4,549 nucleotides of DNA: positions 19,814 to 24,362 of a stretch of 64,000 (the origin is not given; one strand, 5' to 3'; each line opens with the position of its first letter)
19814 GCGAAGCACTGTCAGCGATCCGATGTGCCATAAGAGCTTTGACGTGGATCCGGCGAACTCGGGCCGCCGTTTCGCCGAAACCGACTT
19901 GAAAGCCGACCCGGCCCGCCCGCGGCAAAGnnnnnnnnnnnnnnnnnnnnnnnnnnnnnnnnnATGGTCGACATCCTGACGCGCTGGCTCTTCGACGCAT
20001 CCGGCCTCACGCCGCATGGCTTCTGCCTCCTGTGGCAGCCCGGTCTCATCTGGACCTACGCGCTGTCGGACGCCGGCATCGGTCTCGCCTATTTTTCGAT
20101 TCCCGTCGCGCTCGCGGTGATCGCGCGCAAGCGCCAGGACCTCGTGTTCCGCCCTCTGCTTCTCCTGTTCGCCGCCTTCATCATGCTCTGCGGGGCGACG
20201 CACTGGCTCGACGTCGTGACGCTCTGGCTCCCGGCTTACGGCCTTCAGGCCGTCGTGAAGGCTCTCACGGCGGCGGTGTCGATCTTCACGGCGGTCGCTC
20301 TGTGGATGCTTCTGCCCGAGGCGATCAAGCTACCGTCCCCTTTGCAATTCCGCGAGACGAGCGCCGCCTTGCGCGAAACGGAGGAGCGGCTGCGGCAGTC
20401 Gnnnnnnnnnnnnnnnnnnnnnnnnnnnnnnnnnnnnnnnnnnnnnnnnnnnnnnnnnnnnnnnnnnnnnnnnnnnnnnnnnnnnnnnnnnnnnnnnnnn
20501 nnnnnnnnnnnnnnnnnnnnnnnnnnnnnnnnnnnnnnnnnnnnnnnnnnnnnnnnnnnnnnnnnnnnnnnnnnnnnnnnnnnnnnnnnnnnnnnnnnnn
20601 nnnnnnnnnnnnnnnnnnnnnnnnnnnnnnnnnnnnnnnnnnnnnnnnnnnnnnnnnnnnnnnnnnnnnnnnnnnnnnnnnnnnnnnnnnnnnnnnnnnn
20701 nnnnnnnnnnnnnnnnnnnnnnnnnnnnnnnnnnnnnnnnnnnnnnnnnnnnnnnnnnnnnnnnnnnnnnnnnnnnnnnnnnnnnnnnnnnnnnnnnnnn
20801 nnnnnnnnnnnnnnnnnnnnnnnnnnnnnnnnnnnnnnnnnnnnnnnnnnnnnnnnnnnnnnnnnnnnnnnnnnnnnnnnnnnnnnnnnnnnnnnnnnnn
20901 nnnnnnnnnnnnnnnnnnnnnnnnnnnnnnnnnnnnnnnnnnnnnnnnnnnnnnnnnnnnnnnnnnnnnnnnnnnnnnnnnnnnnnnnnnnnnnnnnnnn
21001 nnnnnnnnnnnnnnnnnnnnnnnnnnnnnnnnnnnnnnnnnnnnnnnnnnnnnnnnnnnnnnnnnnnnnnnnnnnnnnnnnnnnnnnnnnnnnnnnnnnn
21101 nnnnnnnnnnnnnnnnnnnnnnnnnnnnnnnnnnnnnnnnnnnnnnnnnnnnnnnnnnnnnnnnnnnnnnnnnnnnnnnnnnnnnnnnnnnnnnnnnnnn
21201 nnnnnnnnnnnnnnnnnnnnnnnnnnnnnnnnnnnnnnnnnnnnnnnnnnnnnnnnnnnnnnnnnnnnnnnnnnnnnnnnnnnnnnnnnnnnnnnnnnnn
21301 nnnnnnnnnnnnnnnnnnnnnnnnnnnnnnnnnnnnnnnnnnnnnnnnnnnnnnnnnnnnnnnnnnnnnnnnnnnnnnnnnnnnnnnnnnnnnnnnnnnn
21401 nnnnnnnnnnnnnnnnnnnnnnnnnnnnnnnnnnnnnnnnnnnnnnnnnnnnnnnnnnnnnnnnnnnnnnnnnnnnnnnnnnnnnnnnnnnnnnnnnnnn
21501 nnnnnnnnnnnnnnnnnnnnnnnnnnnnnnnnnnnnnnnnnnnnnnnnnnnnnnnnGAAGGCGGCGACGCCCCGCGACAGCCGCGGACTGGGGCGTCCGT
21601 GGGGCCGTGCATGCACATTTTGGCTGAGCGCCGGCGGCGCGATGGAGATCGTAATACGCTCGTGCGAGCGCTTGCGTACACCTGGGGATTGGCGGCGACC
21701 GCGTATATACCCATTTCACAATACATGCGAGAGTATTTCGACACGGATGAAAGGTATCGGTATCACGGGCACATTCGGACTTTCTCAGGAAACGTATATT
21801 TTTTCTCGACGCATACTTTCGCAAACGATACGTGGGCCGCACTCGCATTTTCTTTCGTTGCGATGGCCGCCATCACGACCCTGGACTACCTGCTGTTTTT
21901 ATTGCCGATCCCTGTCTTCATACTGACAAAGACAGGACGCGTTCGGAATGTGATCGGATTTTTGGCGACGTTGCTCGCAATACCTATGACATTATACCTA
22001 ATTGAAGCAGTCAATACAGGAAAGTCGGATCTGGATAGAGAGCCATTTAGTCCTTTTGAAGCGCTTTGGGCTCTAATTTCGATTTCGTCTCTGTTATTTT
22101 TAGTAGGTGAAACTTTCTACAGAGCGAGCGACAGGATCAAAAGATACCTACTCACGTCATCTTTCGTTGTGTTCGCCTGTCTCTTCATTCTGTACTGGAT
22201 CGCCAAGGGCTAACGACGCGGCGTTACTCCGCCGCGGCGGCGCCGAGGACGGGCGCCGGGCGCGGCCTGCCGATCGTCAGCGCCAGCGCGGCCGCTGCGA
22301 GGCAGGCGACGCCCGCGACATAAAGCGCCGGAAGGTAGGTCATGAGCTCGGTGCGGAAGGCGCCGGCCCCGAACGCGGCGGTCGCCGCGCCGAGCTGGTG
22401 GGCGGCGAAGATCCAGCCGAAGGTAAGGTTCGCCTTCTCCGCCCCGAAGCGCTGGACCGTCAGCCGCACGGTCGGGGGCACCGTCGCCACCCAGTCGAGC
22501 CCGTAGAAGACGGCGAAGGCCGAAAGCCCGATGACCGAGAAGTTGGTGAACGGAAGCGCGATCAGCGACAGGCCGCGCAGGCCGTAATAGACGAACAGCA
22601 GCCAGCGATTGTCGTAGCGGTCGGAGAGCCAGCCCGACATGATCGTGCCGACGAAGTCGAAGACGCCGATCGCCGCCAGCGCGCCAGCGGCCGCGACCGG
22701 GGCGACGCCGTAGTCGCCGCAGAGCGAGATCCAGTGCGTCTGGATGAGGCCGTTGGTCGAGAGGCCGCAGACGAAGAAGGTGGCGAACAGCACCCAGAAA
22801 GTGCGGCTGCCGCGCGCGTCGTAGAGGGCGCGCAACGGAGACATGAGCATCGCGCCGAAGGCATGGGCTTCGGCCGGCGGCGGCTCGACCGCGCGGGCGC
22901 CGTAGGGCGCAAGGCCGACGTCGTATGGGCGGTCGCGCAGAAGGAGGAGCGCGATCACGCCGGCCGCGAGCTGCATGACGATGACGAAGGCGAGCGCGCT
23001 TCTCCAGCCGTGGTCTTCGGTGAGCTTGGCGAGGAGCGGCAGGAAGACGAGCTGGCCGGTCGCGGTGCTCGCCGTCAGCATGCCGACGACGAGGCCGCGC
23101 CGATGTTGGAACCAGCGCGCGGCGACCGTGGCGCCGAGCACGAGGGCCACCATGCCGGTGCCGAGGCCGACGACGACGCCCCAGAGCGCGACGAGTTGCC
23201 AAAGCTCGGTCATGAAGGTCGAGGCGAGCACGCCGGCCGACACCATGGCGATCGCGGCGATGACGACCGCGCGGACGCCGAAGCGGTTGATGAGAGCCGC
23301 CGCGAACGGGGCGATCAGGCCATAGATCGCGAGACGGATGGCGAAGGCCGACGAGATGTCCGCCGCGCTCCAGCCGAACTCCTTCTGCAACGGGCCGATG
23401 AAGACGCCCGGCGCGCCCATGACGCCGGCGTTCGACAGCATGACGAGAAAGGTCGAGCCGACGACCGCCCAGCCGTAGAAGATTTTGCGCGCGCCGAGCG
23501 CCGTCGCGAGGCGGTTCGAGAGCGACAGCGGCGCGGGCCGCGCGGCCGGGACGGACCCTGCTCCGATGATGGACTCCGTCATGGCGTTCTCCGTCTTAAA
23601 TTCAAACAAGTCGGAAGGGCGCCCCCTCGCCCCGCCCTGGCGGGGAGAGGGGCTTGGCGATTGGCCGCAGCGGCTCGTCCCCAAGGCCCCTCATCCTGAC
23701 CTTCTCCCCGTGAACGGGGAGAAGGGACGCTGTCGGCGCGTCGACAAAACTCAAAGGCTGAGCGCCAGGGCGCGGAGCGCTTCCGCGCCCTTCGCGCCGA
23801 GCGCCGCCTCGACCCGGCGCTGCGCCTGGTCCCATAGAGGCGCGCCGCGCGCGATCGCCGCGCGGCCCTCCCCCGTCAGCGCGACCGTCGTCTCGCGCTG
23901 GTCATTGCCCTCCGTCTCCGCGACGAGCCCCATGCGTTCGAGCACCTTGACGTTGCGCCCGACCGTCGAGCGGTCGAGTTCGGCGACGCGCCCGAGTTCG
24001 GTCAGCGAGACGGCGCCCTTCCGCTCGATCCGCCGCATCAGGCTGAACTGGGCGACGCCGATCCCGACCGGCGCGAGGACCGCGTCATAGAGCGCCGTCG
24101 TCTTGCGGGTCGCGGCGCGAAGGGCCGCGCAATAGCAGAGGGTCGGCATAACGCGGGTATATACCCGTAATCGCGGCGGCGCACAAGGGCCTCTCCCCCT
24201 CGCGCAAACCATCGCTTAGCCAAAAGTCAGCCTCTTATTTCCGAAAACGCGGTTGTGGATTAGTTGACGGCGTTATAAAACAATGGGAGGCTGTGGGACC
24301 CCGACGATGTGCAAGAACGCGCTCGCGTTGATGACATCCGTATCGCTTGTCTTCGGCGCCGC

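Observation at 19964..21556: Bacterial ethylene-receptor-like hybrid kinase with a complete ETR1 ligand set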

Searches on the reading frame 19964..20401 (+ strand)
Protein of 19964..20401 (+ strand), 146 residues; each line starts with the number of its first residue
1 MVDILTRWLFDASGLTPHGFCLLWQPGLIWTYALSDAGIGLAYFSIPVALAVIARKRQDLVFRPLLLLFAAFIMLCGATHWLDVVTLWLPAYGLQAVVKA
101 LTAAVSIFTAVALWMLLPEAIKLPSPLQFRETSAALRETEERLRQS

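Call 22: search_solved_structures(query=window:19964-20398:+, max_evalue=10, show_alignments=2)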
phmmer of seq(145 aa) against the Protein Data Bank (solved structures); distinct sequences matched with E-value up to 10: 0.

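Call 34: search_protein_representatives(protein=window:19964-20401:+)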
Query: 146 residues. Proteins with E-value up to 0.001 (for the whole library): 8559; up to 1e-10: 6222; up to 1e-30: 916. The best 150 are listed.
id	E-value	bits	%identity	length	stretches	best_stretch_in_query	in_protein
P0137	1.3e-67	242.5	77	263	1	3-145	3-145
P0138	3.1e-67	241.3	75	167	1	3-146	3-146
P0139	2.9e-60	218.7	68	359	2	2-145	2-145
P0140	4.4e-60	218.1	67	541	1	5-145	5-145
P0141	5.7e-59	214.5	67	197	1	2-145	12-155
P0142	2.3e-57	209.3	63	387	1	1-144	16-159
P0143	6.7e-57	207.8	66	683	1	3-140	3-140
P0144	9.6e-55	200.8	63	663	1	1-142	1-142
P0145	2.3e-54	199.5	62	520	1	2-144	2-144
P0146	1.1e-52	194.1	63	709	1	1-143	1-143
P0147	1.5e-52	193.7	64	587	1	5-141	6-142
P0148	4.7e-52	192.1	64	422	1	7-146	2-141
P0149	4.9e-52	192.0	64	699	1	4-139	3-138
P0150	7.5e-52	191.4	63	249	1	4-142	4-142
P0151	9.1e-52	191.1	84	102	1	1-102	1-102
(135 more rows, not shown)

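Call 40: search_protein_families(library=pfam, alignment_id=A4, max_evalue=0.001)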
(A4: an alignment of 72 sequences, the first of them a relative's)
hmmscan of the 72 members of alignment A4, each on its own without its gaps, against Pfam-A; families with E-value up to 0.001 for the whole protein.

A. member 1, P0140 (541 aa): 4 families
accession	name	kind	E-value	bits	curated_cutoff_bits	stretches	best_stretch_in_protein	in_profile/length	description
PF25487.1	ETR1_N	-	3.1e-34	117.6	27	1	28-123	2-97/97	Ethylene receptor 1-like, N-terminal domain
PF02518.31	HATPase_c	-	2.7e-22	79.7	26.4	1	261-381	2-109/111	Histidine kinase-, DNA gyrase B-, and HSP90-like ATPase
PF00072.30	Response_reg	-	2.3e-15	57.1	30.2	1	415-524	1-110/111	Response regulator receiver domain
PF00512.31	HisKA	-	1.6e-06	28.5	26.9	1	153-217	3-64/66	His Kinase A (phospho-acceptor) domain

B. families by the number of members that match (of 72 scanned): 28 families (the first 25 are shown)
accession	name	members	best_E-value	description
PF25487.1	ETR1_N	72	6.2e-44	Ethylene receptor 1-like, N-terminal domain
PF13426.13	PAS_9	58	2.4e-52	PAS domain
PF08448.16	PAS_4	58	2.6e-43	PAS fold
PF02518.31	HATPase_c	56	2.6e-51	Histidine kinase-, DNA gyrase B-, and HSP90-like ATPase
PF00989.32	PAS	54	1.2e-48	PAS fold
PF00512.31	HisKA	53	4.1e-33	His Kinase A (phospho-acceptor) domain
PF08447.18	PAS_3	43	1.7e-54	PAS fold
PF13188.13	PAS_8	41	6.6e-24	PAS domain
PF00072.30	Response_reg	37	4.1e-39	Response regulator receiver domain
PF00990.26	GGDEF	10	2.4e-51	Diguanylate cyclase, GGDEF domain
PF00563.25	EAL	7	5.1e-78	EAL domain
PF01627.28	Hpt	7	6.1e-09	Hpt domain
PF13581.12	HATPase_c_2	6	2.3e-08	Histidine kinase-like ATPase domain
PF24820.1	Diguanyl_cycl_sensor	5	7.1e-09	Diguanylate cyclase-like sensor domain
PF07536.20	HWE_HK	4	9.1e-27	HWE histidine kinase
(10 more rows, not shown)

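Call 67: search_dna_similar(query=window:19964-20398:+, collection=plasmids, mode=protein, max_rows=60, max_evalue=1e-8)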
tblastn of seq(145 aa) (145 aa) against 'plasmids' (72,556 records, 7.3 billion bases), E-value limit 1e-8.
Records with a match: 19; places in all: 22; records where one place covers at least 80% of the query: 18.
Best place of each record, by identity: 60-80% 1; <60% 18.
By first word of the organism name: Azospirillum 7; Acaryochloris 3; Rhodovastum 2; Novosphingobium 2; Kovacikia 1; Eleftheria 1; Rhizobium 1; Pseudanabaena 1; Blastomonas 1.
By predicted mobility (MOB-suite, as given by PLSDB): non-mobilizable 11; mobilizable 5; conjugative 3.
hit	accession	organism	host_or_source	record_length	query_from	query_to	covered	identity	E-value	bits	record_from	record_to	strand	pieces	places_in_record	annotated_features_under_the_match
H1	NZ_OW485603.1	Rhodovastum atsumiense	-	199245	1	137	94%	62.0%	3e-49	175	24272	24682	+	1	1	PAS domain-containing protein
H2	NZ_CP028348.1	Novosphingobium sp. THN1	cell culture,surface water of Lake Taihu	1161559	1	145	100%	51.3%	4e-38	143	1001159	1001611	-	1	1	record has no annotation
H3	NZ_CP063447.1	Novosphingobium sp. ES2-1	mixed culture,activated sludge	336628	1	145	100%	50.0%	8e-40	148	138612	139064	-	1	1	ATP-binding protein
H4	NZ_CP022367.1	Azospirillum sp. TSH58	single cell,paddy soils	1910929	9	145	94%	48.2%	8e-34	131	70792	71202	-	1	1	record has no annotation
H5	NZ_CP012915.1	Azospirillum brasilense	Digitaria eriantha,microbe,root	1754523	9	145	94%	47.4%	9e-34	131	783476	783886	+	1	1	none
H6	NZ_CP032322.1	Azospirillum argentinense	soil sample,Agricultural field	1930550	9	145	94%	47.4%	1e-33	130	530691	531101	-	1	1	record has no annotation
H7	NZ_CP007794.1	Azospirillum argentinense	Triticum aestivum L.,Root,wheat ...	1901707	9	145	94%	47.4%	2e-33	130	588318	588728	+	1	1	record has no annotation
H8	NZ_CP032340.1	Azospirillum brasilense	soil sample,Agricultural field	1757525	9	145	94%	47.4%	2e-33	130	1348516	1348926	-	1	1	none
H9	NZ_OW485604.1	Rhodovastum atsumiense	-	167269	13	145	92%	48.6%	5e-36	137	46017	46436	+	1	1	PAS domain S-box protein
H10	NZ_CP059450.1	Azospirillum brasilense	Prokaryotes,soil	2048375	9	145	94%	46.7%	1e-33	130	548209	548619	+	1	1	none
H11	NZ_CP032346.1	Azospirillum brasilense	soil sample,Agricultural field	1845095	9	145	94%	46.7%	6e-33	128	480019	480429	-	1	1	record has no annotation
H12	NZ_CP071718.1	Acaryochloris sp. 'Moss Beach'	culture,intertidal zone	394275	7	144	95%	44.6%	5e-29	117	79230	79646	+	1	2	none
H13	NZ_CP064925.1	Acaryochloris marina S15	cell culture,surface of Pikea pinnata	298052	7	144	95%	44.6%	4e-29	117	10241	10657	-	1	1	GAF domain-containing hybrid sensor histidine kinase/response ...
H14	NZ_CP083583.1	Kovacikia minuta CCNUW1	cell culture,fresh water lake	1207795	1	145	100%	42.1%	2e-28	115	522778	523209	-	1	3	record has no annotation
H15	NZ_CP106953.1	Eleftheria terrae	soil sample,soil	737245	12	138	88%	47.2%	1e-29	119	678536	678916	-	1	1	ATP-binding protein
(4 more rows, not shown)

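Call 68: get_annotated_region(hit=H5, flank=2500)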
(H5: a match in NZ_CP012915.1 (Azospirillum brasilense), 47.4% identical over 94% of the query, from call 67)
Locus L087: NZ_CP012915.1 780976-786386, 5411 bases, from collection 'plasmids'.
description: Azospirillum brasilense strain Sp 7 plasmid ABSP7_p1, complete sequence
organism: Azospirillum brasilense (NCBI taxid 192)
taxonomy: Bacteria; Pseudomonadota; Alphaproteobacteria; Rhodospirillales; Azospirillaceae; Azospirillum; Azospirillum brasilense
host: -; source: Digitaria eriantha,microbe,root; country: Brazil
typing (MOB-suite, as given by PLSDB): non-mobilizable; replicon rep_cluster_622
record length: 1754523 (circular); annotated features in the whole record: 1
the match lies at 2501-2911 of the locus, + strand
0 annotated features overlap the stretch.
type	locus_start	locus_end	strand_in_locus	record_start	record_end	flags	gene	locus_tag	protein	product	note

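Call 71: get_annotated_region(hit=H1, flank=4000)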
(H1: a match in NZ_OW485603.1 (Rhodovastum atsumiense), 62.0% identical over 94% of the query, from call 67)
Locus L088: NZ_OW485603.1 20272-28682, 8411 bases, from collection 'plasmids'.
description: Rhodovastum atsumiense strain G2-11 plasmid RHOApb
organism: Rhodovastum atsumiense (NCBI taxid 504468)
taxonomy: Bacteria; Pseudomonadota; Alphaproteobacteria; Rhodospirillales; Acetobacteraceae; Rhodovastum; Rhodovastum atsumiense
host: -; source: -; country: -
typing (MOB-suite, as given by PLSDB): non-mobilizable
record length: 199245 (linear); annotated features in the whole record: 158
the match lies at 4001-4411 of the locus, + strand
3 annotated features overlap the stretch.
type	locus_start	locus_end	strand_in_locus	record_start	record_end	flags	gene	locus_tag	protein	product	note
CDS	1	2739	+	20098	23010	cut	-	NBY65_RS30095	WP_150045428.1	ATP-binding protein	-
CDS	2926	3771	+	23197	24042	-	-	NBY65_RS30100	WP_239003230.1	hypothetical protein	-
CDS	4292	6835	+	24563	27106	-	-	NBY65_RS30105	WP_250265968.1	PAS domain-containing protein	-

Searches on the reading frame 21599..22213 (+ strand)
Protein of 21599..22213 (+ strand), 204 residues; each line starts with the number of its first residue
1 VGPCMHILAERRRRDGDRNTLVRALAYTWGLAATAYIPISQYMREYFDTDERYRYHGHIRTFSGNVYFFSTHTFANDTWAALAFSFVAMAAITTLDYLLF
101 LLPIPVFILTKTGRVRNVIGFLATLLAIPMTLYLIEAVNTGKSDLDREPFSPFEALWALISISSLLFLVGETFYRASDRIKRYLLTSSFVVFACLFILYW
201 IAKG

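Call 3: search_protein_families(library=pfam, proteins=[window:21599-22213:+], max_evalue=0.01)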
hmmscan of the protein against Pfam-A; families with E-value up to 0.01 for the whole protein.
window:21599-22213:+ (204 aa): 1 family
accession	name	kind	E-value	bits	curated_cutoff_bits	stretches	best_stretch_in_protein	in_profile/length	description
PF01036.24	Bac_rhodopsin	-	0.0018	18.2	24.6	1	57-200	10-144/224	Bacteriorhodopsin-like protein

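Call 4: search_protein_families(library=ncbifam, proteins=[window:21599-22213:+], max_evalue=0.01)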
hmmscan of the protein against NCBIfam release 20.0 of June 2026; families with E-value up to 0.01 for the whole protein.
window:21599-22213:+ (204 aa): 0 families

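Call 52: search_protein_families(library=phrogs, proteins=[window:21599-22213:+], max_evalue=0.01)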
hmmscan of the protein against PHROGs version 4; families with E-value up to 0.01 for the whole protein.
window:21599-22213:+ (204 aa): 0 families

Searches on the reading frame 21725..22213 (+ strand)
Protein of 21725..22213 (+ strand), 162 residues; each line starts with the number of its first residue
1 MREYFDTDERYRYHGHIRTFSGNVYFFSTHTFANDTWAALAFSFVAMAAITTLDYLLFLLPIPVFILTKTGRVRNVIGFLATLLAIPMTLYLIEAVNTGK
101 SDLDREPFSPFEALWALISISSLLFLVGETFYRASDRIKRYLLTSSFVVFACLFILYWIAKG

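Call 52: search_protein_families(library=phrogs, proteins=[window:21725-22213:+], max_evalue=0.01)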
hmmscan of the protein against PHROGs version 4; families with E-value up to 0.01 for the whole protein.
window:21725-22213:+ (162 aa): 0 families

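Call 53: search_protein_families(library=padloc, proteins=[window:21725-22213:+], max_evalue=0.01)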
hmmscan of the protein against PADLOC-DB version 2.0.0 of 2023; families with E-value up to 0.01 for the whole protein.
window:21725-22213:+ (162 aa): 0 families

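Call 54: find_homologous_proteins(query=window:21725-22213:+, max_evalue=0.001)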
Query window:21725-22213:+ (162 aa): 1 proteins with E <= 0.001 among 243 candidates.
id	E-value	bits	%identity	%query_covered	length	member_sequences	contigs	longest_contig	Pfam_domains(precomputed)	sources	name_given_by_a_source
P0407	3.0e-100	351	100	100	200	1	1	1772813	-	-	-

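Call 56: find_encoding_contigs(protein=P0407, flank=10000, max_places=2)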
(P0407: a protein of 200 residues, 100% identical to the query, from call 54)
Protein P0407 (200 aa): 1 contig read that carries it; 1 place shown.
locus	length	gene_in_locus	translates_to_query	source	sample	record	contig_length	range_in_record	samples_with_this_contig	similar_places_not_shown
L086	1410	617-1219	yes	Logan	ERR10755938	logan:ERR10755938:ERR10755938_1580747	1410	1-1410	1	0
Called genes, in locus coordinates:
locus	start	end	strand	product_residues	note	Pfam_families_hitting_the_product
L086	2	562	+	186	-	?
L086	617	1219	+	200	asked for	-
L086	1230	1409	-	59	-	?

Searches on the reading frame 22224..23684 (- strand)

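Call 3: search_protein_families(library=pfam, proteins=[window:22224-23684:-], max_evalue=0.01)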
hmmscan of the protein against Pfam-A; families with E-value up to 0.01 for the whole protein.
window:22224-23684:- (486 aa): 1 family
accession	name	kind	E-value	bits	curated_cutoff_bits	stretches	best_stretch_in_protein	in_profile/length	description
PF07690.21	MFS_1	-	1.2e-35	123.5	33.4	1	79-436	2-346/347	Major Facilitator Superfamily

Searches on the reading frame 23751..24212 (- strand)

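Call 3: search_protein_families(library=pfam, proteins=[window:23751-24212:-], max_evalue=0.01)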
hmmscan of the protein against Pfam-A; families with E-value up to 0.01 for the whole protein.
window:23751-24212:- (153 aa): 9 families
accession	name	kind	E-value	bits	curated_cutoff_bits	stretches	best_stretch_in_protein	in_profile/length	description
PF01047.28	MarR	-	6.8e-09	35.9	24.6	1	54-107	4-58/59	MarR family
PF12802.13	MarR_2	-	1.7e-08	34.9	27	1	50-106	2-60/61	MarR family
PF13463.12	HTH_27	-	1.1e-06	29.2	22.2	1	58-116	8-68/68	Winged helix DNA-binding domain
PF25212.1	HVO_A0114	-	1.9e-05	24.8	27.6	1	56-105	25-74/84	HVO_A0114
PF12840.13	HTH_20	-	4e-05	23.9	27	1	57-98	8-49/51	Helix-turn-helix domain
PF09339.16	HTH_IclR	-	0.00039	20.6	22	1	63-98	14-49/52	IclR helix-turn-helix domain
PF13412.12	HTH_24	-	0.0015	18.5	21.9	1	57-97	7-47/48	Winged helix-turn-helix DNA-binding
PF25213.1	HVO_A0261_N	-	0.002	18.4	35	1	64-129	21-80/86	HVO_A0261 N-terminal domain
PF01978.25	TrmB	-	0.007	16.6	25.6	0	66-103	21-58/68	Sugar-specific transcriptional regulator TrmB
